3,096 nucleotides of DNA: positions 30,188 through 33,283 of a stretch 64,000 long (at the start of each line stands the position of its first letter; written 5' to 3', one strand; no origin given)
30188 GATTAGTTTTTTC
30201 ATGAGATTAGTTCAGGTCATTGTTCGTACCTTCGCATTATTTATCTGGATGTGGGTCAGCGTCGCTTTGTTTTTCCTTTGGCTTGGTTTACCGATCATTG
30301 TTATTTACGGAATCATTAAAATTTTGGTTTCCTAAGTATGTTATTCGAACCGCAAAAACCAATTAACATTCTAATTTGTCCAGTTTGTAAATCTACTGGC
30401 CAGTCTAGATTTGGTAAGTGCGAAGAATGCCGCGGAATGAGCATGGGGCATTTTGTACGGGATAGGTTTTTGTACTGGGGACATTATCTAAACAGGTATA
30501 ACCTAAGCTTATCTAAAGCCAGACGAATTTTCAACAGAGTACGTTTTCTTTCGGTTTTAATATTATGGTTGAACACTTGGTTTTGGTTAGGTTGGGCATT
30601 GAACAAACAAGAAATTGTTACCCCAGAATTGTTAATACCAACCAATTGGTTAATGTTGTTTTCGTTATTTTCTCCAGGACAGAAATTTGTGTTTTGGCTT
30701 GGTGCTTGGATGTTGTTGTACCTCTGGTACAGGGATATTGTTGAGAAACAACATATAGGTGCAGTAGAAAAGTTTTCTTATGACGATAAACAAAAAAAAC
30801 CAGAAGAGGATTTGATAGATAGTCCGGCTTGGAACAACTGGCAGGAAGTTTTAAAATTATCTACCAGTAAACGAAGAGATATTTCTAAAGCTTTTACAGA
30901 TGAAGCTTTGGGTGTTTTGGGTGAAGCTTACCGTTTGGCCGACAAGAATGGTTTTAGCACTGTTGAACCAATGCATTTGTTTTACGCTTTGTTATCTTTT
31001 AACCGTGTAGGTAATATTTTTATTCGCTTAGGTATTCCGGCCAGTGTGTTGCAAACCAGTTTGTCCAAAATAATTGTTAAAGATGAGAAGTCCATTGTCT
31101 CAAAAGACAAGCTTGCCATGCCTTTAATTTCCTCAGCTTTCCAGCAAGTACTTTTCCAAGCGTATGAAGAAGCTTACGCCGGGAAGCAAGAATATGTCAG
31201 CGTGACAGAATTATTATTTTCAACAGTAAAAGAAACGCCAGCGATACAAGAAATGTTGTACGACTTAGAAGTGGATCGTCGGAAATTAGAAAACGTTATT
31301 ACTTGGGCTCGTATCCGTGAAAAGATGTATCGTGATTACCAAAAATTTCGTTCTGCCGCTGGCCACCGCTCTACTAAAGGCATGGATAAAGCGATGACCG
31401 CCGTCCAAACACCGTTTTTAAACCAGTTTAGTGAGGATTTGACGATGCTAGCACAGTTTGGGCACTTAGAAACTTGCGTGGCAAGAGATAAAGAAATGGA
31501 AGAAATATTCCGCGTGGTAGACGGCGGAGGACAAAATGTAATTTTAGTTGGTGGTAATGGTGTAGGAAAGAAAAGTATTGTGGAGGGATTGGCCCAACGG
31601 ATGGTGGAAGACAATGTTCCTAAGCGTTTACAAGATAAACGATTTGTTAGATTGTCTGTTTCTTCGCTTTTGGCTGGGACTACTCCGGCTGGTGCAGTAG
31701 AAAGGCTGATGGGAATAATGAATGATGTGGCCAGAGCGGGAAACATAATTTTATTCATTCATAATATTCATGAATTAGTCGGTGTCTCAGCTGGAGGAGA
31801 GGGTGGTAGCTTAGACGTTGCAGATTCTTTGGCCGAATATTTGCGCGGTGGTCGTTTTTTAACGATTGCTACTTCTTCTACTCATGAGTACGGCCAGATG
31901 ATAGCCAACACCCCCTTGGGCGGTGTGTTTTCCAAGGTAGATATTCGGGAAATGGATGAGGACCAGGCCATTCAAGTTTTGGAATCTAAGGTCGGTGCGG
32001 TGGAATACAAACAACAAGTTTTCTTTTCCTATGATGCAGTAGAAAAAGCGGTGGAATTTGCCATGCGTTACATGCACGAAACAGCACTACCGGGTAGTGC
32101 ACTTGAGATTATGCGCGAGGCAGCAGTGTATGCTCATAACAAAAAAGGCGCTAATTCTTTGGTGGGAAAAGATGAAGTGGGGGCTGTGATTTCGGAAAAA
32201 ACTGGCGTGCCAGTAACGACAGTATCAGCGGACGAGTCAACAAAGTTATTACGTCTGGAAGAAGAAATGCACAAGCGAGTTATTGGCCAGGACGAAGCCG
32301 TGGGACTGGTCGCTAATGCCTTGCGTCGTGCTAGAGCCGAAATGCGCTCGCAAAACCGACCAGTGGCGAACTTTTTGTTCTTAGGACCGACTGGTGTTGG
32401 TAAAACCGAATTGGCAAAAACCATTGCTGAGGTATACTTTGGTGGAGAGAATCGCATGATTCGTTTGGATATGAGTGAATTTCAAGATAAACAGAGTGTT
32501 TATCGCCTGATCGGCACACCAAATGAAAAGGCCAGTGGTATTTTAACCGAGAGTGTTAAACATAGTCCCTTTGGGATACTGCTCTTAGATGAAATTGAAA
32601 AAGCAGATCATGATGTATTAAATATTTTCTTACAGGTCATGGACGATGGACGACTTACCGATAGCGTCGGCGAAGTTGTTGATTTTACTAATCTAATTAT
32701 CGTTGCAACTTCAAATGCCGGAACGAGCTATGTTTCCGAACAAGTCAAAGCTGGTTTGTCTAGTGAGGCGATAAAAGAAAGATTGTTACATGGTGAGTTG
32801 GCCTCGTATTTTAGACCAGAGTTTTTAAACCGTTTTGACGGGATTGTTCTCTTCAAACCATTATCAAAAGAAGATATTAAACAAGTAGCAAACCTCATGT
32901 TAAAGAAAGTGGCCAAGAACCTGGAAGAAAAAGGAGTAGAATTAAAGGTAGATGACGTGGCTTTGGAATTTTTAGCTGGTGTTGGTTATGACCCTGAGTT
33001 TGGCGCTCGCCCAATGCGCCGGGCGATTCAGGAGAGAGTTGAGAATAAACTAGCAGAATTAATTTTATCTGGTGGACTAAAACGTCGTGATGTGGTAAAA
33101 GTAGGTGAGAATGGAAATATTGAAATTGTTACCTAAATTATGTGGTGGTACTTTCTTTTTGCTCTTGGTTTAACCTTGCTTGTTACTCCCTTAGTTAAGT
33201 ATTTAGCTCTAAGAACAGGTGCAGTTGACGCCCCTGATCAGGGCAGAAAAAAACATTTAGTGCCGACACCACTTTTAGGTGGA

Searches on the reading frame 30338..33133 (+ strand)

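Call 71: search_protein_families(library=pfam, proteins=[window:30338-33133:+], max_evalue=0.001)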
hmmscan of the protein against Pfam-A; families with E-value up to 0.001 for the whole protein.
window:30338-33133:+ (932 aa): 14 families
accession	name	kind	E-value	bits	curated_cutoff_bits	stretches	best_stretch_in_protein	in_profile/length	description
PF07724.20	AAA_2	-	9e-51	172.6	27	1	674-834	1-164/166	AAA domain (Cdc48 subfamily)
PF10431.15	ClpB_D2-small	-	7.6e-27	93.6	21.9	1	842-922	1-81/81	C-terminal, D2-small domain, of ClpB protein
PF00004.35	AAA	-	1.5e-18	68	21.2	2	680-794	2-110/131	ATPase family associated with various cellular activities (AAA)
PF07728.20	AAA_5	-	6.7e-16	59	22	1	678-796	1-125/139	AAA domain (dynein-related subfamily)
PF00158.32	Sigma54_activat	-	3.9e-08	33.6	20.2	1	661-796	7-146/168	Sigma-54 interaction domain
PF17871.7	AAA_lid_9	-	3.1e-07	30.7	22.8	1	541-605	2-66/104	AAA lid domain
PF13191.12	AAA_16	-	1.6e-06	29.2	32.6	0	380-427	2-56/167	AAA ATPase domain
PF01078.27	Mg_chelatase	-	3.7e-06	26.9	20.3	0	718-795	84-159/207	Magnesium chelatase, subunit ChlI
PF05673.19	DUF815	-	5.3e-05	22.9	23.8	0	398-426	53-81/249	Protein of unknown function (DUF815)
PF01695.23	IstB_IS21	-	6.3e-05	23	24.1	0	677-697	93-113/238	IstB-like ATP binding protein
PF12775.13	AAA_7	-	0.00014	21.9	25.8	0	677-734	34-91/181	P-loop containing dynein motor region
PF00005.33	ABC_tran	-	0.00022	22.3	25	0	680-725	15-61/137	ABC transporter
PF03193.22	RsgA_GTPase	-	0.00039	20.7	30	0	381-421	91-129/174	RsgA GTPase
PF05496.18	RuvB_N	-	0.00087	19.5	27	0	649-775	10-115/159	Holliday junction DNA helicase RuvB P-loop domain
